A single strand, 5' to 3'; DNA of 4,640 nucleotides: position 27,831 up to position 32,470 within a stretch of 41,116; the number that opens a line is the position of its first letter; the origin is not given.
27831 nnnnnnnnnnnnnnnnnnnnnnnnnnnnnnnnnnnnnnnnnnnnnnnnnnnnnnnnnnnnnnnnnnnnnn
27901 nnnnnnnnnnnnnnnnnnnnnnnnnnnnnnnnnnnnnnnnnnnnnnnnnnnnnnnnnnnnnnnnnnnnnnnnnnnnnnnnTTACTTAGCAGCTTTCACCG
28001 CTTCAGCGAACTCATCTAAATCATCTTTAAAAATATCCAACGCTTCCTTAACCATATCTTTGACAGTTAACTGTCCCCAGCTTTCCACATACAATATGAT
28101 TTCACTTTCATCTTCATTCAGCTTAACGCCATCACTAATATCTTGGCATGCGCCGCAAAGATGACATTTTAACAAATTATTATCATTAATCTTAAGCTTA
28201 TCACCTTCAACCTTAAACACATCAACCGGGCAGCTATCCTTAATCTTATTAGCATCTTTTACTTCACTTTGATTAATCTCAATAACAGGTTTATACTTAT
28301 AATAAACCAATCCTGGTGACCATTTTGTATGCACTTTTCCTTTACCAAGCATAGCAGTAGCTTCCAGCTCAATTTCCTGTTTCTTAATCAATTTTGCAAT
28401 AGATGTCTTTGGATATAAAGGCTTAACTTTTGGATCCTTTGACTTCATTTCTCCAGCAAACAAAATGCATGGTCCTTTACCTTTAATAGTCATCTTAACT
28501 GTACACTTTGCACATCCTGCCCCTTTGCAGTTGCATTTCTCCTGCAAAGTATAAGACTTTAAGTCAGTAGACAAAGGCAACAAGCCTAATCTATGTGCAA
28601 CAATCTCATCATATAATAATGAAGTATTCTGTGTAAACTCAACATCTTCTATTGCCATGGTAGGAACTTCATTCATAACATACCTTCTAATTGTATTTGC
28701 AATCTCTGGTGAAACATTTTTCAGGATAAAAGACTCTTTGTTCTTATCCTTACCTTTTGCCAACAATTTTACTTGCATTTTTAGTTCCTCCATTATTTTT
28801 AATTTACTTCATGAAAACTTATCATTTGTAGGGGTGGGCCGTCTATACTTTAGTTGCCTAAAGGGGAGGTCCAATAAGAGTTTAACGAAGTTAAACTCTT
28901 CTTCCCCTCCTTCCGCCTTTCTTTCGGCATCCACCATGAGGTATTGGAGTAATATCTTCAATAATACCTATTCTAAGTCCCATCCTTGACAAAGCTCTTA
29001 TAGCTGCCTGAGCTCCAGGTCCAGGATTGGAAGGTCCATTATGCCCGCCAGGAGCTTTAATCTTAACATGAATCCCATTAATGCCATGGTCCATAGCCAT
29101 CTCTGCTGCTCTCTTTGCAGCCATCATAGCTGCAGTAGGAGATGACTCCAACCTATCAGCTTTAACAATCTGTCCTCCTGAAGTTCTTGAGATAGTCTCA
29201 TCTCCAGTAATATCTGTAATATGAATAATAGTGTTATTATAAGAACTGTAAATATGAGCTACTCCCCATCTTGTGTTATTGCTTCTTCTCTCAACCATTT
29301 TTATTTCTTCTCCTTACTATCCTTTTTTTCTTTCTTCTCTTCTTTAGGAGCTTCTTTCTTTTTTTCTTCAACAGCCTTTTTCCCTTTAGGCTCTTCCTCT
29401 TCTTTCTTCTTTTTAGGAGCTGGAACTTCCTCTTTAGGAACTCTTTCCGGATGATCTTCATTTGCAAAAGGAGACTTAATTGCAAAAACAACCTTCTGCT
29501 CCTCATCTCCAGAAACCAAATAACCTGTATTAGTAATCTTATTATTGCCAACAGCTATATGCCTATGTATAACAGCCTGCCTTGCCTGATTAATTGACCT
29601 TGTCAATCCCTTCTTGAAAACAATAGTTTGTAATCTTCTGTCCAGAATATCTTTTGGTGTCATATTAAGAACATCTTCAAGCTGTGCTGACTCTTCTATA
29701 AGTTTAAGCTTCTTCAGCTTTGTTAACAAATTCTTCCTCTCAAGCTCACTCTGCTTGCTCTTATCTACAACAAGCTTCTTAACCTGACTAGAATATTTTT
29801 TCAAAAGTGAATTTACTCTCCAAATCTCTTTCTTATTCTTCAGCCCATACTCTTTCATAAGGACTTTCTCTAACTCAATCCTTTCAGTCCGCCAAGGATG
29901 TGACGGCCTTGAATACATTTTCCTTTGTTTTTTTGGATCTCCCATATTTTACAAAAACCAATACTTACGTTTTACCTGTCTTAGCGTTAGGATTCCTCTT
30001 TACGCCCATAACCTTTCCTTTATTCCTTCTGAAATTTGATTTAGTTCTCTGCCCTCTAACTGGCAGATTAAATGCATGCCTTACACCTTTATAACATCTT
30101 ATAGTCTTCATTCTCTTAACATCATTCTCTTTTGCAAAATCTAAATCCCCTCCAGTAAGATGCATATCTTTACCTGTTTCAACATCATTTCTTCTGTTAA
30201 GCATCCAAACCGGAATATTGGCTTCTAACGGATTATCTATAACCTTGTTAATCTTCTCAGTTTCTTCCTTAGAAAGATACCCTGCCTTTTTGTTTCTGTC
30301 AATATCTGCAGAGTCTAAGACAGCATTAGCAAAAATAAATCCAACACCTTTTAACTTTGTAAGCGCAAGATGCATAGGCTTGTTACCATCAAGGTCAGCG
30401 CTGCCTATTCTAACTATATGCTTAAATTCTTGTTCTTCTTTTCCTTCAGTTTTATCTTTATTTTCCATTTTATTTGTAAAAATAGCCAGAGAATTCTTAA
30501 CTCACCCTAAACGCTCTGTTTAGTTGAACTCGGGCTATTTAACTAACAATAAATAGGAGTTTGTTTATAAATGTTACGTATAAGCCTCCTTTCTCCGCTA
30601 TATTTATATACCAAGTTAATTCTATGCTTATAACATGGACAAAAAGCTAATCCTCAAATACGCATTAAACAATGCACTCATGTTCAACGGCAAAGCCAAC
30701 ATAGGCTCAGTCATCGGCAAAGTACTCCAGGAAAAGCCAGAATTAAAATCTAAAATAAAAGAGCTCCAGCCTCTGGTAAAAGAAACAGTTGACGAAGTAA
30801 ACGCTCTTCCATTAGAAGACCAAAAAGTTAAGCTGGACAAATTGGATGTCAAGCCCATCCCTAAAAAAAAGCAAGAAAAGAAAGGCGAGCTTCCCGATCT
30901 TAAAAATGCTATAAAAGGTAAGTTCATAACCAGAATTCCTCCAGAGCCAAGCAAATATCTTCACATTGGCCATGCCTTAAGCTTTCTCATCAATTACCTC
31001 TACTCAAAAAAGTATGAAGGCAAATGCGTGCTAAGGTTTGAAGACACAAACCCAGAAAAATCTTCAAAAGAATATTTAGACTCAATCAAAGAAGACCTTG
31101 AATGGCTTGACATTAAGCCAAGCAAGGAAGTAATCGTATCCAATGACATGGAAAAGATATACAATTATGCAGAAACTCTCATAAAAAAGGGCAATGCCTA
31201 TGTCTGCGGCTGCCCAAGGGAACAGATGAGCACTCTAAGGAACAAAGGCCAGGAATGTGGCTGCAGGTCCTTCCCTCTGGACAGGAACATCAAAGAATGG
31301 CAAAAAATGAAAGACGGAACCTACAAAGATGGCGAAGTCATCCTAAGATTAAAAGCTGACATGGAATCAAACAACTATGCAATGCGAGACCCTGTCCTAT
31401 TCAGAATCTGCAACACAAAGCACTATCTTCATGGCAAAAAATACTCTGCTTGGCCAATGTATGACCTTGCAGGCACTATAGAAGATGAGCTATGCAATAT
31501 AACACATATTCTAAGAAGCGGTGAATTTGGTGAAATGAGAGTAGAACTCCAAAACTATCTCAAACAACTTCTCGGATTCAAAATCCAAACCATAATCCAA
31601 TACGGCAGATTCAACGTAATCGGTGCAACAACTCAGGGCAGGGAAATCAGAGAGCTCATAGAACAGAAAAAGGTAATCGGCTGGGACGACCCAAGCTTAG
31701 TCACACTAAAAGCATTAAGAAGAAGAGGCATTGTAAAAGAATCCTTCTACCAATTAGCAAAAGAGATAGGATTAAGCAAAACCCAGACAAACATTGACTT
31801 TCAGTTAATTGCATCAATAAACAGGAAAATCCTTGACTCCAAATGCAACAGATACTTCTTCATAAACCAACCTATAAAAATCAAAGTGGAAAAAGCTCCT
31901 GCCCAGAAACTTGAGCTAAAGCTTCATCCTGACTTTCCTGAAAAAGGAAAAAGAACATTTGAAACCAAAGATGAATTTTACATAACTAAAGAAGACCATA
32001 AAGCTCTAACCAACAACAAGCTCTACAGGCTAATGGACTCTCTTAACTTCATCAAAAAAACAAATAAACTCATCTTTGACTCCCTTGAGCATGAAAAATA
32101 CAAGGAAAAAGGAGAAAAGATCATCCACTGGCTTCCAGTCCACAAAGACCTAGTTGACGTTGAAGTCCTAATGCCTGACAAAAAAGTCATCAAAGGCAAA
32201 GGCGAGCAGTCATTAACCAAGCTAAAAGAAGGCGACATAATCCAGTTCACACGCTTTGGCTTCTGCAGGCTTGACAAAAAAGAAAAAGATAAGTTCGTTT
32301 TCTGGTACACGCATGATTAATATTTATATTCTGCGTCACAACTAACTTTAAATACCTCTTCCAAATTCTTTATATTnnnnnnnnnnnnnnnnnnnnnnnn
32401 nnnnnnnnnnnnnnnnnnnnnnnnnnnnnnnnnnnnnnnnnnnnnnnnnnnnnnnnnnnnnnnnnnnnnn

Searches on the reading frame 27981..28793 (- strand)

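Call 60: search_protein_families(library=pfam, proteins=[window:27981-28793:-], max_evalue=0.0001)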
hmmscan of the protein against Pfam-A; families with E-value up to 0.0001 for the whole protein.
window:27981-28793:- (270 aa): 2 families
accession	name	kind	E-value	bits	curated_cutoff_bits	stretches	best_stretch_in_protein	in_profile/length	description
PF01000.31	RNA_pol_A_bac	-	6e-17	62.4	33.9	1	57-157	5-101/119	RNA polymerase Rpb3/RpoA insert domain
PF01193.29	RNA_pol_L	-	1e-13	51.2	24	1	22-258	2-73/74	RNA polymerase Rpb3/Rpb11 dimerisation domain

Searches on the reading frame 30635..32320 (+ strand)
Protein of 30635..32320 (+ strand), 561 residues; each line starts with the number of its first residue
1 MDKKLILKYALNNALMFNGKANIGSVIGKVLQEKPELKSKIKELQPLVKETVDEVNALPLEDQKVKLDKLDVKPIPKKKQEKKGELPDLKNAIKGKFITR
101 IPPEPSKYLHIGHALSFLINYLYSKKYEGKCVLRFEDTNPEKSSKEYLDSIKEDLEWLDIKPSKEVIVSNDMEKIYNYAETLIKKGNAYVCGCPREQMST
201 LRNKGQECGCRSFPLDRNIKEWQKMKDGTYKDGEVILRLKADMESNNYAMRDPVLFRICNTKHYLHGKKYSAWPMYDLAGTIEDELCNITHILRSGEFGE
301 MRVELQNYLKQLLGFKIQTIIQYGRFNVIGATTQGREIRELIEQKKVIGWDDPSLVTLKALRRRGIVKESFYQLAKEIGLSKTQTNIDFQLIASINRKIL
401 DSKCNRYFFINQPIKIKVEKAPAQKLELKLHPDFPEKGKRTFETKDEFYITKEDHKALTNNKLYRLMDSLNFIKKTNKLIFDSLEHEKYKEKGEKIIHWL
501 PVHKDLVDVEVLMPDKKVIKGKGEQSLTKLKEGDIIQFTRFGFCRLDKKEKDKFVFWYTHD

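Call 60: search_protein_families(library=pfam, proteins=[window:30635-32320:+], max_evalue=0.0001)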
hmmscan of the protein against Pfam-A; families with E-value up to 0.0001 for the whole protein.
window:30635-32320:+ (561 aa): 3 families
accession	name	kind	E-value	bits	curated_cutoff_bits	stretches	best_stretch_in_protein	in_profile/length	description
PF00749.27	tRNA-synt_1c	-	1.9e-76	257.4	23.4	1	98-401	3-313/314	tRNA synthetases class I (E and Q), catalytic domain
PF03950.23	tRNA-synt_1c_C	-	5.5e-15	55.8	23.9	1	404-473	1-72/91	tRNA synthetases class I (E and Q), anti-codon binding domain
PF20974.2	tRNA-synt_1c_C2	-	5.6e-09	37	23.9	1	496-547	1-69/69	tRNA synthetases class I (E and Q), anti-codon binding domain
